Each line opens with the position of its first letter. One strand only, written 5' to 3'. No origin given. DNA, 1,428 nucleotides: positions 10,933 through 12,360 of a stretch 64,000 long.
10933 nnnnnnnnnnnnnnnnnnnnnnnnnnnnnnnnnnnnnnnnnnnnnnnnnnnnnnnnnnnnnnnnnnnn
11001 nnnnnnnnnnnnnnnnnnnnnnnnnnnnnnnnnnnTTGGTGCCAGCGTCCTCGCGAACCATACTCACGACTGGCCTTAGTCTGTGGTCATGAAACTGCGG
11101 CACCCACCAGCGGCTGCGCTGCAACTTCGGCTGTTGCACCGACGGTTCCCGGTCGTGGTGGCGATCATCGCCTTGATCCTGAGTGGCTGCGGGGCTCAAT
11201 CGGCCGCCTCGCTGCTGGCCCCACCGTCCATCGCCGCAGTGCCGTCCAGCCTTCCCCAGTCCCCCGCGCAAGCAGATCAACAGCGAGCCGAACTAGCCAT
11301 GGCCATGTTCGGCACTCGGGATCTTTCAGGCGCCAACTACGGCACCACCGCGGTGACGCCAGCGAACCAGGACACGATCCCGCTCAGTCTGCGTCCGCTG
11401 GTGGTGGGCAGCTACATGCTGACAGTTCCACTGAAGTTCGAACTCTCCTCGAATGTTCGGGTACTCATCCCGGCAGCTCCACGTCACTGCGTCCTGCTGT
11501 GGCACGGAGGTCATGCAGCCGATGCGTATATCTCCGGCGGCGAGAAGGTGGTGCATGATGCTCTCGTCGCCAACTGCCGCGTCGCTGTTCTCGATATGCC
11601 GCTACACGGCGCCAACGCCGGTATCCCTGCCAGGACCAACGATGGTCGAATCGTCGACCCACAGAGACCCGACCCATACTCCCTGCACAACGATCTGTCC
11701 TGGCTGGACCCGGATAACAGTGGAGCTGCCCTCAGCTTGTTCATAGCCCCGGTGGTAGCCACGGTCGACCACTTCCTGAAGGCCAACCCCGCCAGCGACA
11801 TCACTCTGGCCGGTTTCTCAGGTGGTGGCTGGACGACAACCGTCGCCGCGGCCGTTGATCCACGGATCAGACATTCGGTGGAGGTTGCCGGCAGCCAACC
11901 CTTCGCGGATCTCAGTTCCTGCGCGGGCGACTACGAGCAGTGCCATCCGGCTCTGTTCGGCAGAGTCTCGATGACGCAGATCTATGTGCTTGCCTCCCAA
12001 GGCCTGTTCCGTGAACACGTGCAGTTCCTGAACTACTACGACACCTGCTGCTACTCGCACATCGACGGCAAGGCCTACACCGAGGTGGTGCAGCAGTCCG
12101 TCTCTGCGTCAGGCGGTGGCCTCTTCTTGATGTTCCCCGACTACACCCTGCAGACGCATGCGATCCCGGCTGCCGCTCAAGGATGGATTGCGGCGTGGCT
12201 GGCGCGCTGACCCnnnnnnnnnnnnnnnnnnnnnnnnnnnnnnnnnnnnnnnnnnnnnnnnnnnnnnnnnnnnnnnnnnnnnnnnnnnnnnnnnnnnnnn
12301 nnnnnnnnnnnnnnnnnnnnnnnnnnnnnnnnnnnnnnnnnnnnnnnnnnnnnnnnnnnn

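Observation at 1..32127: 32-kb wall-glycan locus joining Emb-like, AftD-like and other GT-C proteins to an unusual cytoplasmic tailoring set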

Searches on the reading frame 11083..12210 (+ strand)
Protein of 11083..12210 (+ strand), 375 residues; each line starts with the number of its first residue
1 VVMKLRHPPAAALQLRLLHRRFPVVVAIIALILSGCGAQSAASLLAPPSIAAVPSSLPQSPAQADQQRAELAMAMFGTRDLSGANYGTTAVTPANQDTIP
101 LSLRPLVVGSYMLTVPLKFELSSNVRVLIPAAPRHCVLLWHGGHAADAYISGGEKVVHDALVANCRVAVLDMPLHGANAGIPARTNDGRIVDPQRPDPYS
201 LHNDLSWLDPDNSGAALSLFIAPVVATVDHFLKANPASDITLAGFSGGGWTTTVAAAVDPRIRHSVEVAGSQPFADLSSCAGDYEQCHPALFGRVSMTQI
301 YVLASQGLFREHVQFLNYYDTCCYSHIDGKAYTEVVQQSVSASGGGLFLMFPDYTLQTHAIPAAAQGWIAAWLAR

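Call 5: search_protein_families(library=pfam, proteins=[window:11083-12210:+], max_evalue=0.01)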
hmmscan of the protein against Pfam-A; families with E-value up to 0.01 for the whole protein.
window:11083-12210:+ (375 aa): 0 families

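Call 9: search_protein_families(library=ncbifam, proteins=[window:11083-12210:+], max_evalue=0.01)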
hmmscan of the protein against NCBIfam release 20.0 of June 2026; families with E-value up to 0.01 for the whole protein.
window:11083-12210:+ (375 aa): 0 families

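Call 59: search_solved_structures(query=window:11083-12210:+, max_evalue=10)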
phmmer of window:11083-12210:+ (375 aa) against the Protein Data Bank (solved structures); distinct sequences matched with E-value up to 10: 6.
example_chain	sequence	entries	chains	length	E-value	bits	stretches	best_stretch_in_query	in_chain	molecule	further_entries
6czs_A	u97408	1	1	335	0.032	16.7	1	205-320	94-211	Pro-cathepsin H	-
6czk_A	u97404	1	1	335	0.083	15.3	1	205-320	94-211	Pro-cathepsin H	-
7lt1_A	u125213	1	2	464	0.36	13.2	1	168-231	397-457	Protein MB21D2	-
3fnb_A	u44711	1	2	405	0.62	12.4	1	228-266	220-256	Acylaminoacyl peptidase SMU_737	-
2f9c_A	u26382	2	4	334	1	11.7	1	285-326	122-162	Hypothetical protein YDCK | Putative transferase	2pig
2wtm_A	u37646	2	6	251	1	11.7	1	219-262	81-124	EST1E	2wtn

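Call 78: search_protein_families(library=pfam, proteins=[window:11083-12210:+], max_evalue=5)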
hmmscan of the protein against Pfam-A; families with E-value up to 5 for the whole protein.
window:11083-12210:+ (375 aa): 1 family
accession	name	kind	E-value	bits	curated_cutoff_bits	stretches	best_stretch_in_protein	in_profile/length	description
PF10142.15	PhoPQ_related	-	0.17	11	20.3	1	230-263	162-197/367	PhoPQ-activated pathogenicity-related protein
